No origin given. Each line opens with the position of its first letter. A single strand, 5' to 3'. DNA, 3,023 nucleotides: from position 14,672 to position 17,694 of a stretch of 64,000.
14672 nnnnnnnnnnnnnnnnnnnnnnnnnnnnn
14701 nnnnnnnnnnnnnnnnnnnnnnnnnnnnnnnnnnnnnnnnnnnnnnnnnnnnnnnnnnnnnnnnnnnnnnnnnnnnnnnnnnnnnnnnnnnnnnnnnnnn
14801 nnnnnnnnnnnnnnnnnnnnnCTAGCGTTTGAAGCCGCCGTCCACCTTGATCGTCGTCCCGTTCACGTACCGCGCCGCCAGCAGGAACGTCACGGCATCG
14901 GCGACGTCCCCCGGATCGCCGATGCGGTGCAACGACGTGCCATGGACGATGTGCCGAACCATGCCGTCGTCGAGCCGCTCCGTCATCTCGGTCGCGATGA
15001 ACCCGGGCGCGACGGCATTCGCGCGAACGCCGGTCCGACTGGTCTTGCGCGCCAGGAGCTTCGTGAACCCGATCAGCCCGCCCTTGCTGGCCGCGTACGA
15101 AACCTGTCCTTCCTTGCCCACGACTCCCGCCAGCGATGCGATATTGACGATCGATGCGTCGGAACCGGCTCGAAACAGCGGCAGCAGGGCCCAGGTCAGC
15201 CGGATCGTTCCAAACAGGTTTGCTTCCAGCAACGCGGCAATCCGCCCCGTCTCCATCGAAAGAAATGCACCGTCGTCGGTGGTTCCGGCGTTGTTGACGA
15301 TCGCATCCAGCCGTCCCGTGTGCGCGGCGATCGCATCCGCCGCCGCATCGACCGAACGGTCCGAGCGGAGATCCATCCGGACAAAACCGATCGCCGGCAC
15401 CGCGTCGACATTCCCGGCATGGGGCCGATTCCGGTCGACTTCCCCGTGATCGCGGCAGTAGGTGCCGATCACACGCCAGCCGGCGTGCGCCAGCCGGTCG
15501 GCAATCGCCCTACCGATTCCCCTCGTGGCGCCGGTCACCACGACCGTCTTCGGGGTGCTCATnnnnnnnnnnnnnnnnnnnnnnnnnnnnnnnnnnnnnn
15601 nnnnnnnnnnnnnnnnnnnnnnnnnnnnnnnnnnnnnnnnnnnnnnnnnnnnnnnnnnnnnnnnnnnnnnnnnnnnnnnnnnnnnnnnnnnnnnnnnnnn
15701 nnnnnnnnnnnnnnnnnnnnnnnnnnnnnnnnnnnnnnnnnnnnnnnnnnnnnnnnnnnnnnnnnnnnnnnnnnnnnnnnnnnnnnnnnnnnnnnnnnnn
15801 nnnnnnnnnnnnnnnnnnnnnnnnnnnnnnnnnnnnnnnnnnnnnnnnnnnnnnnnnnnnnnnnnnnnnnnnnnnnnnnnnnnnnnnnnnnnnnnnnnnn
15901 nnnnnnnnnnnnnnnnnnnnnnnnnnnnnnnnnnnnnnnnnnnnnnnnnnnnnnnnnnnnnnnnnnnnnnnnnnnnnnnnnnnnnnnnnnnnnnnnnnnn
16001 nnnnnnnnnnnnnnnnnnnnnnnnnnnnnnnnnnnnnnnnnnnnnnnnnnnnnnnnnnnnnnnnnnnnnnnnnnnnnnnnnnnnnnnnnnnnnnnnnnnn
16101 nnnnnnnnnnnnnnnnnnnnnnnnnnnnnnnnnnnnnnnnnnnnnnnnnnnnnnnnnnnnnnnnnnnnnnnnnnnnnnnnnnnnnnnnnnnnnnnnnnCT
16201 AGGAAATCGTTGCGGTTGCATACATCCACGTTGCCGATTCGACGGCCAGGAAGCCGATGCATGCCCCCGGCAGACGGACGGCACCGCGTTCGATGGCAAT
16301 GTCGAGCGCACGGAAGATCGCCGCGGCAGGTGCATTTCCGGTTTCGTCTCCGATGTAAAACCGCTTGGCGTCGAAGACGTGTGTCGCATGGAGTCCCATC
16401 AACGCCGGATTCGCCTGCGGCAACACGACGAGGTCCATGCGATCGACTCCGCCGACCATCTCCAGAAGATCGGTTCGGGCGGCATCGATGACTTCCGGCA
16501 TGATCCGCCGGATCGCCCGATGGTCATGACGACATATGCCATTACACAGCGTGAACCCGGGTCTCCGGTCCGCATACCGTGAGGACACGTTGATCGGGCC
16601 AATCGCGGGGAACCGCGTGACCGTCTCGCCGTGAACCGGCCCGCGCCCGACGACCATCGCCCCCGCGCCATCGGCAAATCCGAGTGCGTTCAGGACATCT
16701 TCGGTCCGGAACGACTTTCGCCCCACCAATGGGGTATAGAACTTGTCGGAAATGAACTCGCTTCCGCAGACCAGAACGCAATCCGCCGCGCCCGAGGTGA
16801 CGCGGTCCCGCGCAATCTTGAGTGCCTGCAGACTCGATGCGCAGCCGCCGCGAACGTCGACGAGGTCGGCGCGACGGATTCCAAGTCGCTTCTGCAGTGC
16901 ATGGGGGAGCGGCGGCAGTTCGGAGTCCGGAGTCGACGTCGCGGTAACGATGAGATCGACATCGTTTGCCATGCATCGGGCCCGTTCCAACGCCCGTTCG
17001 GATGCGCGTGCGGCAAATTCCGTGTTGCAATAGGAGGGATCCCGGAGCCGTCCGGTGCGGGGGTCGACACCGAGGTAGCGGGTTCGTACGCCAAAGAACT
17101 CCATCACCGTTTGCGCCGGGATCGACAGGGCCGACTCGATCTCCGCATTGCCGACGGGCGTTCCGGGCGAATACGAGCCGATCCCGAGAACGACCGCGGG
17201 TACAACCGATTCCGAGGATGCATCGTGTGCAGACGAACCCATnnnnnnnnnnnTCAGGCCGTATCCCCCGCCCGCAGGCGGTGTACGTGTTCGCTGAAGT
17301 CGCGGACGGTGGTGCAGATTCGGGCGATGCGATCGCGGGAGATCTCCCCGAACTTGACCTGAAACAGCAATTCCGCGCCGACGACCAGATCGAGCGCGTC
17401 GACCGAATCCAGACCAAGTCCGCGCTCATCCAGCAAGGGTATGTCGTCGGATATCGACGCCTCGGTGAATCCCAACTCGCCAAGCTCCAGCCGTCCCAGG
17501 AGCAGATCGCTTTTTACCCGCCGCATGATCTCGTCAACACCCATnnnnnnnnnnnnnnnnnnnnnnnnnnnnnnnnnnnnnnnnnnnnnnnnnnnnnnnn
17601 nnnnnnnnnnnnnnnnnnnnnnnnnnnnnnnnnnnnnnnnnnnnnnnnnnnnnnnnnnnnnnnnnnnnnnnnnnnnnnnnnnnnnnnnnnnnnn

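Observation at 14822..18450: Every elongation enzyme has a degenerate twin: KR + pseudo-KR and DH + pseudo-DH, in addition to KS + CLF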

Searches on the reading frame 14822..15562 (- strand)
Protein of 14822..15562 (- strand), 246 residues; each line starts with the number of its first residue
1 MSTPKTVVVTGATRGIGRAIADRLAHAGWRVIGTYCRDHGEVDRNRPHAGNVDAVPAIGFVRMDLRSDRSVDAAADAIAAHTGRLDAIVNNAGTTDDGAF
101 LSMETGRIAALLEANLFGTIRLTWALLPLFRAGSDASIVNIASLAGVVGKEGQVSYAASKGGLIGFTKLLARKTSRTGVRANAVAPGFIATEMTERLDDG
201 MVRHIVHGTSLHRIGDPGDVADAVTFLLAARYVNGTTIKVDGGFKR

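Call 5: search_protein_families(library=pfam, proteins=[window:14822-15562:-], max_evalue=0.1)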
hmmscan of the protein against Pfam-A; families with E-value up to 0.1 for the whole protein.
window:14822-15562:- (246 aa): 5 families
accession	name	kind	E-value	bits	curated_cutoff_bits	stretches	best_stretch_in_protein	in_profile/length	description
PF13561.12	adh_short_C2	-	4.8e-53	180.6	27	1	11-244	1-235/236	Enoyl-(Acyl carrier protein) reductase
PF00106.31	adh_short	-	1.3e-50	172.1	26.6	1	5-198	1-191/195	short chain dehydrogenase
PF08659.16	KR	-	1.5e-16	61.3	22.6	1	6-187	2-176/180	KR domain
PF01370.27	Epimerase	-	1.3e-06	28.5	20.9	1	7-127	1-103/240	NAD dependent epimerase/dehydratase family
PF23441.1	SDR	-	0.00011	22.1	27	1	116-243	123-254/258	SDR-like rossmann domain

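Call 6: search_protein_families(library=ncbifam, proteins=[window:14822-15562:-], max_evalue=0.1)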
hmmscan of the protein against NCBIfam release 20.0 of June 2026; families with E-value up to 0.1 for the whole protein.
window:14822-15562:- (246 aa): 230 families (the best 25 are shown)
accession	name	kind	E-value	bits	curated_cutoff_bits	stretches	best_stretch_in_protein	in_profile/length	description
TIGR01830.1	3oxo_ACP_reduc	equivalog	1.7e-61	208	297.75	1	7-244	1-238/239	3-oxoacyl-[acyl-carrier-protein] reductase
NF009466.0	PRK12826.1-2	subfamily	7e-55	186.2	222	1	5-244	4-244/248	3-oxoacyl-ACP reductase FabG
NF009464.0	PRK12824.1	subfamily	2.1e-53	181.5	269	1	5-244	3-242/245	3-oxoacyl-ACP reductase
NF004197.0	PRK05653.1-1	equivalog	2.5e-53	181.3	332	1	5-244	8-246/249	3-oxoacyl-ACP reductase FabG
NF004198.0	PRK05653.1-3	equivalog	1.6e-51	175.2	296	1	4-244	7-246/248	3-oxoacyl-ACP reductase FabG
TIGR01829.1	AcAcCoA_reduct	subfamily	2.4e-50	171.5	302.1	1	7-244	3-240/242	acetoacetyl-CoA reductase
NF004199.0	PRK05653.1-4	equivalog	1.1e-49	169.3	301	1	3-244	4-245/247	3-oxoacyl-ACP reductase FabG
NF005559.1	PRK07231.1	subfamily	2.1e-49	168.3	215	1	4-244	4-247/249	glucose 1-dehydrogenase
NF047420.2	EF_P_mod_YmfI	equivalog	2.1e-48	165.1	238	1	7-244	2-235/236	elongation factor P 5-aminopentanone reductase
NF005067.0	PRK06484.1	equivalog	1.8e-46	158.8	713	1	5-245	10-252/524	short chain dehydrogenase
NF006110.0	PRK08261.1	equivalog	1.8e-45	155.7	410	1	5-242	215-448/454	3-oxoacyl-ACP reductase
NF052558.1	MBtsdlDhBudC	equivalog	3.5e-45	154.5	270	1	5-244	4-241/250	meso-2,3-butanediol dehydrogenase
NF004200.0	PRK05653.1-5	equivalog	4.7e-45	154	273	1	5-244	3-241/242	3-oxoacyl-ACP reductase FabG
NF053542.1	FlxB_rubin_SDR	equivalog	7e-44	150.3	340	1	5-243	1-238/239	flexirubin biosynthesis SDR family reductase FlxB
NF040605.2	mycolic_FabG1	exception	9e-44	150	420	1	5-244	2-229/233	3-oxoacyl-ACP reductase FabG1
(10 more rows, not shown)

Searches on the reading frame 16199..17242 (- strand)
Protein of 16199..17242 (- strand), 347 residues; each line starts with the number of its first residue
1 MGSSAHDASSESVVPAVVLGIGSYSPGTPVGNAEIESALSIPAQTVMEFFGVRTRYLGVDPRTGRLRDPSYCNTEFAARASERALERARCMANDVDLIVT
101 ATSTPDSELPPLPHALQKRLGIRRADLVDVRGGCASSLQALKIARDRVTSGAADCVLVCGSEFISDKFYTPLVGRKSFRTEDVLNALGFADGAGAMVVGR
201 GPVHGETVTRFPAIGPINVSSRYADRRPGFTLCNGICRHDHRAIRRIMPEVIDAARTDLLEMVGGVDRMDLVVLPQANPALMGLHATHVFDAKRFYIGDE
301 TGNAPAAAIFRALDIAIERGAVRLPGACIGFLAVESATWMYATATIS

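Call 5: search_protein_families(library=pfam, proteins=[window:16199-17242:-], max_evalue=0.1)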
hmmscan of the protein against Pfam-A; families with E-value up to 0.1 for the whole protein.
window:16199-17242:- (347 aa): 6 families
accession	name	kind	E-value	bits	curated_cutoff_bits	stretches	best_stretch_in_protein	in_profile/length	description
PF08545.16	ACP_syn_III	-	1.3e-10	41.4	24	1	129-205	2-68/80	3-Oxoacyl-[acyl-carrier-protein (ACP)] synthase III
PF00108.29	Thiolase_N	-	6.6e-09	36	26.4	1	74-170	24-121/260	Thiolase, N-terminal domain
PF00195.25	Chal_sti_synt_N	-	2.4e-05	24.3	27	1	75-202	101-225/225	Chalcone and stilbene synthases, N-terminal domain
PF00109.32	ketoacyl-synt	-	0.0012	19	20.8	1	130-198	170-246/252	Beta-ketoacyl synthase, N-terminal domain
PF08392.18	FAE1_CUT1_RppA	-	0.015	15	27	1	78-170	88-181/290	FAE1/Type III polyketide synthase-like protein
PF08541.16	ACP_syn_III_C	-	0.031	14.9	26.6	0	267-323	9-67/90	3-Oxoacyl-[acyl-carrier-protein (ACP)] synthase III C terminal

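Call 6: search_protein_families(library=ncbifam, proteins=[window:16199-17242:-], max_evalue=0.1)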
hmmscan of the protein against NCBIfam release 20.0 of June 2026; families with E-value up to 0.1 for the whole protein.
window:16199-17242:- (347 aa): 40 families (the best 25 are shown)
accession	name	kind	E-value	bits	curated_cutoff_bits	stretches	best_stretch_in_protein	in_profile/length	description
NF006829.0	PRK09352.1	subfamily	2.3e-27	95.8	249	1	16-322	5-297/322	beta-ketoacyl-ACP synthase 3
TIGR00747.1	fabH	subfamily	1.5e-25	90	292.1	1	16-323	3-299/322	beta-ketoacyl-ACP synthase III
NF004623.0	PRK05963.1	equivalog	4.2e-22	78.9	437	1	16-201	6-171/328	beta-ketoacyl-ACP synthase III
NF005293.2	PRK06816.1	subfamily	7.3e-16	58.2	450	1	21-167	6-155/378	StlD/DarB family beta-ketosynthase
NF005541.0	PRK07204.1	equivalog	1.1e-15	57.9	402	1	18-207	7-178/329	beta-ketoacyl-ACP synthase III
NF005703.0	PRK07515.1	equivalog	2.2e-12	46.6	304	1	64-167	87-189/373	beta-ketoacyl-ACP synthase III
NF053539.1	resorcinol_DarB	exception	1.2e-10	41.1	550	1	22-167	9-156/377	dialkylresorcinol biosynthesis protein DarB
NF005308.0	PRK06840.1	equivalog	1.7e-10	40.4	315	1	17-202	6-176/339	3-oxoacyl-ACP synthase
NF004715.0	PRK06059.1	equivalog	1.3e-08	34.3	424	1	74-176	24-127/399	lipid-transfer protein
TIGR01930.1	AcCoA-C-Actrans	subfamily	1.4e-08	34.1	240.55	1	74-169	22-118/385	acetyl-CoA C-acyltransferase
NF006720.0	PRK09258.1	equivalog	8.6e-08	31.8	285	1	18-203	8-197/338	3-oxoacyl-ACP synthase III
NF004853.0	PRK06205.1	subfamily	3.1e-07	29.8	551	1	73-182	26-136/404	acetyl-CoA C-acetyltransferase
NF004720.0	PRK06064.1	subfamily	1.6e-06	27.2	420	1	75-166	24-117/389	thiolase domain-containing protein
NF009519.0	PRK12880.1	equivalog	4.9e-06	26.1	436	1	67-162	54-150/353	beta-ketoacyl-ACP synthase III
NF042429.2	DHPHCoAsyn_DpgA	equivalog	1.6e-05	24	425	1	73-204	70-196/350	3,5-dihydroxyphenylacetyl-CoA synthase DpgA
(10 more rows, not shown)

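Call 72: search_solved_structures(query=window:16199-17242:-, max_evalue=0.00001, show_alignments=2)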
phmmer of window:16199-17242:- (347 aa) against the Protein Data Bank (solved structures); distinct sequences matched with E-value up to 0.00001: 45.
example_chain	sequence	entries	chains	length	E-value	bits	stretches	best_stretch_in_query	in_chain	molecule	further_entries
5by7_A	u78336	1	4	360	2.7e-25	92.9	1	18-341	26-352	3-oxoacyl-ACP synthase III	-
4dfe_A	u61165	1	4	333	1e-19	74.5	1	10-323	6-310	3-oxoacyl-[acyl-carrier-protein] synthase 3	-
1mzj_A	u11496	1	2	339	1.7e-18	70.5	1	18-331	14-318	Beta-ketoacylsynthase III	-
4ryb_A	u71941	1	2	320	2.3e-17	66.8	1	17-323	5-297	3-oxoacyl-[acyl-carrier-protein] synthase 3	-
8vd9_A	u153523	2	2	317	7.4e-16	61.8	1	14-205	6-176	Beta-ketoacyl-[acyl-carrier-protein] synthase III 1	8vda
6kue_A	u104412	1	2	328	2.8e-15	60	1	19-198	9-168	3-oxoacyl-[acyl-carrier-protein] synthase III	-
9j6e_A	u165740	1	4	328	3e-15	59.8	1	19-198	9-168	3-oxopimeloyl-[acyl-carrier-protein] synthase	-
1zow_A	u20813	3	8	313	3.5e-15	59.6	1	18-323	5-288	3-oxoacyl-[acyl-carrier-protein] synthase III | 3-oxoacyl-[acyl-carrier-protein] synthase 3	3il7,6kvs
4ylt_A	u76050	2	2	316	5e-15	59.1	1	18-323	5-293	3-oxoacyl-[acyl-carrier-protein] synthase 3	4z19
2ebd_A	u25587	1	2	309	1.1e-14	58.1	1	18-324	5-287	3-oxoacyl-[acyl-carrier-protein] synthase 3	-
4nhd_A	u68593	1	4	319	1.5e-14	57.5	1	16-323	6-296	3-oxoacyl-[acyl-carrier-protein] synthase 3 protein 1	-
9w96_A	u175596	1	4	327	7.1e-14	55.3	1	19-198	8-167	3-oxopimeloyl-[acyl-carrier-protein] synthase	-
3h76_A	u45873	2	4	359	1.5e-13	54.3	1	17-202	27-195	PQS biosynthetic enzyme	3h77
3il9_A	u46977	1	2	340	1.8e-12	50.7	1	4-329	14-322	3-oxoacyl-[acyl-carrier-protein] synthase 3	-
3h78_A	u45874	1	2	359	2.6e-12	50.2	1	17-202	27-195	PQS biosynthetic enzyme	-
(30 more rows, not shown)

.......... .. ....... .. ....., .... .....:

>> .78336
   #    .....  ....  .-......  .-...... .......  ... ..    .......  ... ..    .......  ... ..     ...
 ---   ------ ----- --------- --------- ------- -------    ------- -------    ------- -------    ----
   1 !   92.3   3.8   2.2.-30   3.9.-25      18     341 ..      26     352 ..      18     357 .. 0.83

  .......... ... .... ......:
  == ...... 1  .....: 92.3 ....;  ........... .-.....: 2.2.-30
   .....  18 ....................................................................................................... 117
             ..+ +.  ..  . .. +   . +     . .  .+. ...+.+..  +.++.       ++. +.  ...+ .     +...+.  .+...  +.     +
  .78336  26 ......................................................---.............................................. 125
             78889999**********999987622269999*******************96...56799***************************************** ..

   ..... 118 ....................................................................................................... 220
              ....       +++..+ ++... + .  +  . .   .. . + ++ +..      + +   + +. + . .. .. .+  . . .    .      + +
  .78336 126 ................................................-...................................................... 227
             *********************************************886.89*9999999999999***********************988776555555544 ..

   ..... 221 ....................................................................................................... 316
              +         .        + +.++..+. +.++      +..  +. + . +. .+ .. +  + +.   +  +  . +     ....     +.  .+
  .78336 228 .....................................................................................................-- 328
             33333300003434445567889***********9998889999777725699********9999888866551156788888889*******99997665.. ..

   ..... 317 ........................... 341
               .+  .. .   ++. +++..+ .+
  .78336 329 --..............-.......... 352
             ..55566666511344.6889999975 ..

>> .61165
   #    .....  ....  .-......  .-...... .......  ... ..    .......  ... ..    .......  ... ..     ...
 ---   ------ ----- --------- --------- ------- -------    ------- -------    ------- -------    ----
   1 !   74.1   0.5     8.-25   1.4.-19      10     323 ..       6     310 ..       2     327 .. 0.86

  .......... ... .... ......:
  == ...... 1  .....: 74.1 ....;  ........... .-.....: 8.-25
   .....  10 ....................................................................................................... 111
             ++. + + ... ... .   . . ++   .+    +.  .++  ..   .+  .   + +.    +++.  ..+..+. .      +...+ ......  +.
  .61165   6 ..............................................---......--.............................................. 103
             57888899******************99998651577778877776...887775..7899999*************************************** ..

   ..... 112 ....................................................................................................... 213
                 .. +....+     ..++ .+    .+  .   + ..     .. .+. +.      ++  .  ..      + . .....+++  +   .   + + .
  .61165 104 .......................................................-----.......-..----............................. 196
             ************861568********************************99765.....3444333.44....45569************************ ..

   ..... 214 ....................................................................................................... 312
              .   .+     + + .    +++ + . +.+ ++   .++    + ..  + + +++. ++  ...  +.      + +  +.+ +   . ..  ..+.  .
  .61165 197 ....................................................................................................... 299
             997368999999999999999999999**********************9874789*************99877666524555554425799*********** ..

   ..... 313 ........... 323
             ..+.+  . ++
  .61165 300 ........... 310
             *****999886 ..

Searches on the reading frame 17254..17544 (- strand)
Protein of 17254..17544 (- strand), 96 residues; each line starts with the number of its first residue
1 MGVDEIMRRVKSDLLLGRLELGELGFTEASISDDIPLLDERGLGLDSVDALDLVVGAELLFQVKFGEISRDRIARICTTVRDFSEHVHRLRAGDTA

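Call 5: search_protein_families(library=pfam, proteins=[window:17254-17544:-], max_evalue=0.1)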
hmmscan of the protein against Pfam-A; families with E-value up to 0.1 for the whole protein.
window:17254-17544:- (96 aa): 1 family
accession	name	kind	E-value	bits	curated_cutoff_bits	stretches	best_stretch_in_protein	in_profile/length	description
PF00550.31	PP-binding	-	0.0005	20.7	20.8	1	23-87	10-67/67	Phosphopantetheine attachment site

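Call 6: search_protein_families(library=ncbifam, proteins=[window:17254-17544:-], max_evalue=0.1)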
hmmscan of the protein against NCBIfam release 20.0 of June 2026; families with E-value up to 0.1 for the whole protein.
window:17254-17544:- (96 aa): 7 families
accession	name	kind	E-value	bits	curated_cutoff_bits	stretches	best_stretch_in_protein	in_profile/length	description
NF006617.0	PRK09184.1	subfamily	3.6e-06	26.9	70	1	11-91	18-94/96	phosphopantetheine-binding protein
NF002149.0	PRK00982.1-3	equivalog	0.0067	16.3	106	1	23-79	15-69/78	acyl carrier protein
NF002151.0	PRK00982.1-5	equivalog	0.01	16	92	1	23-81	15-71/78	acyl carrier protein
NF003757.0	PRK05350.1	equivalog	0.014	15.6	65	1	29-90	24-79/83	acyl carrier protein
TIGR00517.1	acyl_carrier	equivalog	0.017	15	70.45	1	42-80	32-70/77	acyl carrier protein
TIGR02372.1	4_coum_CoA_lig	equivalog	0.019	13.6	334.7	1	24-68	25-72/386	4-coumarate--CoA ligase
NF002148.0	PRK00982.1-2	subfamily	0.033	14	71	1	23-85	16-72/79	acyl carrier protein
